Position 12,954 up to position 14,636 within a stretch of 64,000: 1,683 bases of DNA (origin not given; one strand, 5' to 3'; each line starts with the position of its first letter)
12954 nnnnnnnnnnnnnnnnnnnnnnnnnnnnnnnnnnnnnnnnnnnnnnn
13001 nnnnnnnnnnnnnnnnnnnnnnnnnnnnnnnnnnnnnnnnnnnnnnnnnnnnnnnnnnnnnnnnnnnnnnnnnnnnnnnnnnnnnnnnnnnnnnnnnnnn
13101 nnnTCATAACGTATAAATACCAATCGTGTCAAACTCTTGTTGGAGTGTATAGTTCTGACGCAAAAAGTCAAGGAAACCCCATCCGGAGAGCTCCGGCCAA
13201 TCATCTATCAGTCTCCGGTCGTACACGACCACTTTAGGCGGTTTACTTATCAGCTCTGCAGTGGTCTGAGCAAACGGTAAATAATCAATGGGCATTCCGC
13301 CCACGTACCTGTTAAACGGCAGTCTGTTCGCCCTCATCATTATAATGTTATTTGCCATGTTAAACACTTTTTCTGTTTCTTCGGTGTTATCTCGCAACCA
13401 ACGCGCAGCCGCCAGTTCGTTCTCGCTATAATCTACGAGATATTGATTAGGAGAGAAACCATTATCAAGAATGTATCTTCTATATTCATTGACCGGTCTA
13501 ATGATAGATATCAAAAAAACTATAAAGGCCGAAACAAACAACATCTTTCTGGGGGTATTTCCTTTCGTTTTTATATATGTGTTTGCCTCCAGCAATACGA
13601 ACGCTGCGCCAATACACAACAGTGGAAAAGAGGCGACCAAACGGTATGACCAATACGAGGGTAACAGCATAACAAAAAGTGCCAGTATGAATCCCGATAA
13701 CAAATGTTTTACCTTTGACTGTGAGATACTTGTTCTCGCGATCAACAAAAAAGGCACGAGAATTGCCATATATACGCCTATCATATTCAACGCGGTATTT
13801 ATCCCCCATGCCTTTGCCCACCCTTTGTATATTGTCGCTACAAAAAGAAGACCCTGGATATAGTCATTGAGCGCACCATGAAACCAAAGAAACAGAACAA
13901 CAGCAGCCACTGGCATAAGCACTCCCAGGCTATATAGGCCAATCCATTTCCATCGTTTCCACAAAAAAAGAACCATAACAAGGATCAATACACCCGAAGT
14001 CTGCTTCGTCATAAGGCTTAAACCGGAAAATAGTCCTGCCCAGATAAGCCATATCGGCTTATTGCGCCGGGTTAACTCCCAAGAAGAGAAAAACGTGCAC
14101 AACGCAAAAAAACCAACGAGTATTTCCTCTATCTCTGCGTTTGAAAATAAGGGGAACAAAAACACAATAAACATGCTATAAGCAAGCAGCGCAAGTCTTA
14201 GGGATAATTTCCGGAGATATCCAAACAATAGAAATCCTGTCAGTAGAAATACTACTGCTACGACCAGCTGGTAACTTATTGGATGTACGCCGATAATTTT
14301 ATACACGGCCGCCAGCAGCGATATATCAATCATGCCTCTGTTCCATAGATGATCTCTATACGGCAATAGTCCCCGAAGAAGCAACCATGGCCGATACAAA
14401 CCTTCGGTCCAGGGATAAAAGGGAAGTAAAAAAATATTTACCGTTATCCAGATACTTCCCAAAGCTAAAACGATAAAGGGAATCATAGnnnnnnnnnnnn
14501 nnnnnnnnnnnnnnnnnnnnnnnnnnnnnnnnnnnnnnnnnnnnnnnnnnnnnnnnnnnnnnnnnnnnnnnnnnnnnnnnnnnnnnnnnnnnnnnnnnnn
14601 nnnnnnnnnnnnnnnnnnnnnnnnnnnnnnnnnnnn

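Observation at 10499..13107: Arn-pathway-like logic: DegT aminotransferase, stand-alone N-formyltransferase and ArnC-like GT2 beside ArnT-like enzymes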

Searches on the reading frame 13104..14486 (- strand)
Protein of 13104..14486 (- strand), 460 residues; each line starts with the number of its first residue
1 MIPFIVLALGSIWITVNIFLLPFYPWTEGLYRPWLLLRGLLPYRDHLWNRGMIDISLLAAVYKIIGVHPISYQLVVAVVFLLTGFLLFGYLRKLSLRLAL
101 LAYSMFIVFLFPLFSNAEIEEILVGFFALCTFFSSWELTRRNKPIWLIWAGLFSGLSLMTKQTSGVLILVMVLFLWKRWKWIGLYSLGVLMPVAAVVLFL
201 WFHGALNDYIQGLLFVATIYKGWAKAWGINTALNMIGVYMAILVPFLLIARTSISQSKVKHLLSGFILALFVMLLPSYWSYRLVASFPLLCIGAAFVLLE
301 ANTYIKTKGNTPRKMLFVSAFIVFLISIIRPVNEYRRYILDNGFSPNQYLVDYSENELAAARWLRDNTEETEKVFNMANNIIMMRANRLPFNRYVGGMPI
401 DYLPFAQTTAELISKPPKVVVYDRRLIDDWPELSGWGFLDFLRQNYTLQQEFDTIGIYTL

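Call 4: search_protein_families(library=pfam, proteins=[window:13104-14486:-])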
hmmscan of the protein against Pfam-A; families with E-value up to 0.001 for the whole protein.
window:13104-14486:- (460 aa): 1 family
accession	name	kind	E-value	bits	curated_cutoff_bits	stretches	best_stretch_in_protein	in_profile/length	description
PF13231.12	PMT_2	-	2.1e-08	35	26.1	1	57-198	9-153/160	Dolichyl-phosphate-mannose-protein mannosyltransferase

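Call 46: search_solved_structures(query=window:13107-14486:-, max_evalue=1)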
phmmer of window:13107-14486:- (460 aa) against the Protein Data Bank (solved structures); distinct sequences matched with E-value up to 1: 0.

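Call 48: find_homologous_proteins(query=window:13107-14486:-, max_evalue=1e-10)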
Query window:13107-14486:- (460 aa): 13 proteins with E <= 1e-10 among 8000 candidates.
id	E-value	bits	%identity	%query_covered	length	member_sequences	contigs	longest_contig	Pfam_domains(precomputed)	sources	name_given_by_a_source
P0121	0.0e+0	1024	100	100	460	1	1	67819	PF13231.13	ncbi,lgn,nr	ncbi:glycosyltransferase family 39 protein [Candidatus Gottesmanbacteria bacterium]|nr:glycosyltrans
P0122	5.6e-189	647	63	99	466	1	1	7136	-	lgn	-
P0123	4.0e-143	496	52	100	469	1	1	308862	PF13231.13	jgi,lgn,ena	-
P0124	2.3e-135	470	49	100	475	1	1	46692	-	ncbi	-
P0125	2.6e-130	454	49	99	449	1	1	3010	-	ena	-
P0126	5.9e-127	443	48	99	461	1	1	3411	PF13231.13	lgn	-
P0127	9.7e-120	419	52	86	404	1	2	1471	-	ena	-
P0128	9.9e-118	412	44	99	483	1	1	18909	PF13231.13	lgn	-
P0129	2.0e-111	391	41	99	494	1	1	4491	PF13231.13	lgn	-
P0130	1.2e-108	382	41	99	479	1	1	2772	PF13231.13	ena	-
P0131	3.5e-108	381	40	99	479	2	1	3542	PF13231.13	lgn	-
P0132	1.8e-101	359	41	99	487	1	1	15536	-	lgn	-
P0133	1.4e-60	224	32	99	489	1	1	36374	-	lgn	-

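Call 51: find_encoding_contigs(protein=P0123, flank=8000, max_places=1)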
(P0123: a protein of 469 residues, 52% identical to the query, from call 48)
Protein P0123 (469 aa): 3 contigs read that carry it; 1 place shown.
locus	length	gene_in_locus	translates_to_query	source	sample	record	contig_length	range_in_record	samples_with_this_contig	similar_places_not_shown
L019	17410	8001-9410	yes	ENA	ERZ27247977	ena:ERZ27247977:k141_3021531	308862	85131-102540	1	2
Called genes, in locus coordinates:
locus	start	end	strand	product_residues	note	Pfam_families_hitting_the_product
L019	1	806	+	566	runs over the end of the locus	PF02543:Carbam_trans_N, PF16861:Carbam_trans_C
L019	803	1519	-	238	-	PF00535:Glycos_transf_2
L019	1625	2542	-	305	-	PF02779:Transket_pyr, PF02780:Transketolase_C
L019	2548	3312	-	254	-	PF00456:Transketolase_N, PF13292:DXP_synthase_N (weak)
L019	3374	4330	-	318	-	PF00106:adh_short (faint), PF01073:3Beta_HSD, PF01370:Epimerase, PF02719:Polysacc_synt_2, PF04321:RmlD_sub_bind, PF07993:NAD_binding_4 (faint), PF16363:GDP_Man_Dehyd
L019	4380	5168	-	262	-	PF13489:Methyltransf_23, PF06325:PrmA, PF08003:Methyltransf_9, PF03848:TehB, PF13847:Methyltransf_31, PF08241:Methyltransf_11, PF08242:Methyltransf_12, PF13649:Methyltransf_25, +1 more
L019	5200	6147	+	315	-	PF08003:Methyltransf_9, PF13489:Methyltransf_23, PF07021:MetW (weak), PF13847:Methyltransf_31, PF08241:Methyltransf_11, PF08242:Methyltransf_12, PF13649:Methyltransf_25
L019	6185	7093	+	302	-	PF24793:GINT1_N (faint), PF22847:Glyco_hydro_43_rel (faint), PF00251:Glyco_hydro_32N (weak), PF04616:Glyco_hydro_43 (faint), PF00251:Glyco_hydro_32N, PF04041:Glyco_hydro_130 (weak)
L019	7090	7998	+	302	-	PF01209:Ubie_methyltran (weak), PF05175:MTS (weak), PF13489:Methyltransf_23, PF13847:Methyltransf_31, PF08241:Methyltransf_11, PF08242:Methyltransf_12, PF13649:Methyltransf_25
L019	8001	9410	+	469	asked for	PF13231:PMT_2 (weak)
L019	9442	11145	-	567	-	-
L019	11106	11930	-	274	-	PF03721:UDPG_MGDP_dh_N, PF00984:UDPG_MGDP_dh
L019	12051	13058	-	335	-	PF13641:Glyco_tranf_2_3, PF00535:Glycos_transf_2, PF10111:Glyco_tranf_2_2 (weak)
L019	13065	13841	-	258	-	PF05050:Methyltransf_21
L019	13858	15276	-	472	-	PF13231:PMT_2 (weak)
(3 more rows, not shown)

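Call 60: predict_structure(alignment_id=A3)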
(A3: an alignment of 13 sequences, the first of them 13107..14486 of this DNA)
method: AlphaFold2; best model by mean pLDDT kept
length: 460 residues; sequences in the alignment: 13
mean_pLDDT: 88.5   pTM: 0.89
mean pLDDT of the five models: 88.5, 87.0, 85.0, 84.8, 76.4
residues with pLDDT >= 90: 264; 70-90: 171; 50-70: 23; < 50: 2
segments of 3 or more residues with pLDDT < 50: none
pLDDT, mean of each block of 10 residues (from residue 1): 93 92 79 91 77 88 90 93 97 93 96 88 97 94 94 96 91 91 95 93 88 74 72 91 86 66 93 83 94 92 79 88 93 88 76 89 96 91 93 74 85 93 84 85 95 95
secondary structure, 60 per line:
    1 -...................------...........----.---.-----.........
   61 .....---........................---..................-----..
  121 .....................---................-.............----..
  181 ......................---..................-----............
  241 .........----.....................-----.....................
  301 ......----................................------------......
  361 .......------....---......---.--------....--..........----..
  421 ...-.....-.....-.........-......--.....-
elements in order: H2-20 H27-37 H52-65 H69-92 H96-113 H119-141 H145-160 H162-174 H179-202 H206-223 H229-249 H254-274 H280-306 H311-342 H355-367 E374-377 H381-386 H399-402 H405-414 E419-423 H425-429 H431-435 H437-445 E447-452 E455-459

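Call 62: fold_search(model_id=the predicted structure, library=pdb)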
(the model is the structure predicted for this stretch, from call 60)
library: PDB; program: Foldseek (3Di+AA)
matches with E <= 10: 433; with E <= 0.001: 20
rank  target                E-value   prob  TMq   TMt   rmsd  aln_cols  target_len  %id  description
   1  8pn9_A                1.1e-06  1.00  0.55  0.41  11.5       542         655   11  Structure of human oligosaccharyltransferase OST-A complex bound to NGI-1 (released 2024-05-08)
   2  9n9j_I                1.3e-06  1.00  0.48  0.34  15.2       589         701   13  Structure of a GRP94 folding intermediate engaged with a CCDC134- and FKBP11-bound secretory translocon (released 2025-11-19)
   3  8age_A                1.6e-06  1.00  0.59  0.45  11.4       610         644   14  Structure of yeast oligosaccharylransferase complex with acceptor peptide bound (released 2022-12-07)
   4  6ftg_5                2.0e-06  1.00  0.48  0.37  16.7       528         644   13  Subtomogram average of OST-containing ribosome-translocon complexes from canine rough microsomal membranes (released 2018-03-21)
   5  7oci_F                4.9e-06  1.00  0.56  0.43  10.9       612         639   12  Cryo-EM structure of yeast Ost6p containing oligosaccharyltransferase complex (released 2022-02-16)
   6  8b6l_I                6.0e-06  1.00  0.55  0.40  10.4       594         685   13  Subtomogram average of the human Sec61-TRAP-OSTA-translocon (released 2022-12-07)
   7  6ezn_F                6.9e-06  1.00  0.49  0.37  11.0       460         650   14  Cryo-EM structure of the yeast oligosaccharyltransferase (OST) complex (released 2018-01-17)
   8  3wak                  8.2e-06  1.00  0.57  0.34   8.8       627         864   12  Crystal structure of the Archaeoglobus fulgidus oligosaccharyltransferase (O29867_ARCFU) in the apo form (released 2013-10-30)
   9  6s7t_A                1.6e-05  1.00  0.56  0.39  10.7       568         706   13  Cryo-EM structure of human oligosaccharyltransferase complex OST-B (released 2019-12-18)
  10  6gxc_A                1.8e-05  1.00  0.58  0.40   9.8       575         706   12  Bacterial oligosaccharyltransferase PglB in complex with an inhibitory peptide and a reactive lipid-linked oligosaccha (released 2018-11-14)
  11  8if8_C                2.2e-05  1.00  0.53  0.43   8.6       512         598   14  Arabinosyltransferase AftA (released 2023-05-31)
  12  6s7o_A                2.3e-05  1.00  0.53  0.39  12.2       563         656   14  Cryo-EM structure of human oligosaccharyltransferase complex OST-A (released 2019-12-18)
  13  8if8_B                2.7e-05  1.00  0.52  0.41   8.8       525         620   14  Arabinosyltransferase AftA (released 2023-05-31)
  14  8agc_A                2.8e-05  1.00  0.56  0.40  12.0       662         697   12  Structure of yeast oligosaccharylransferase complex with lipid-linked oligosaccharide and non-acceptor peptide bound (released 2022-12-07)
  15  6c26_A                5.4e-05  1.00  0.57  0.43  10.9       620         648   12  The Cryo-EM structure of a eukaryotic oligosaccharyl transferase complex (released 2018-01-31)
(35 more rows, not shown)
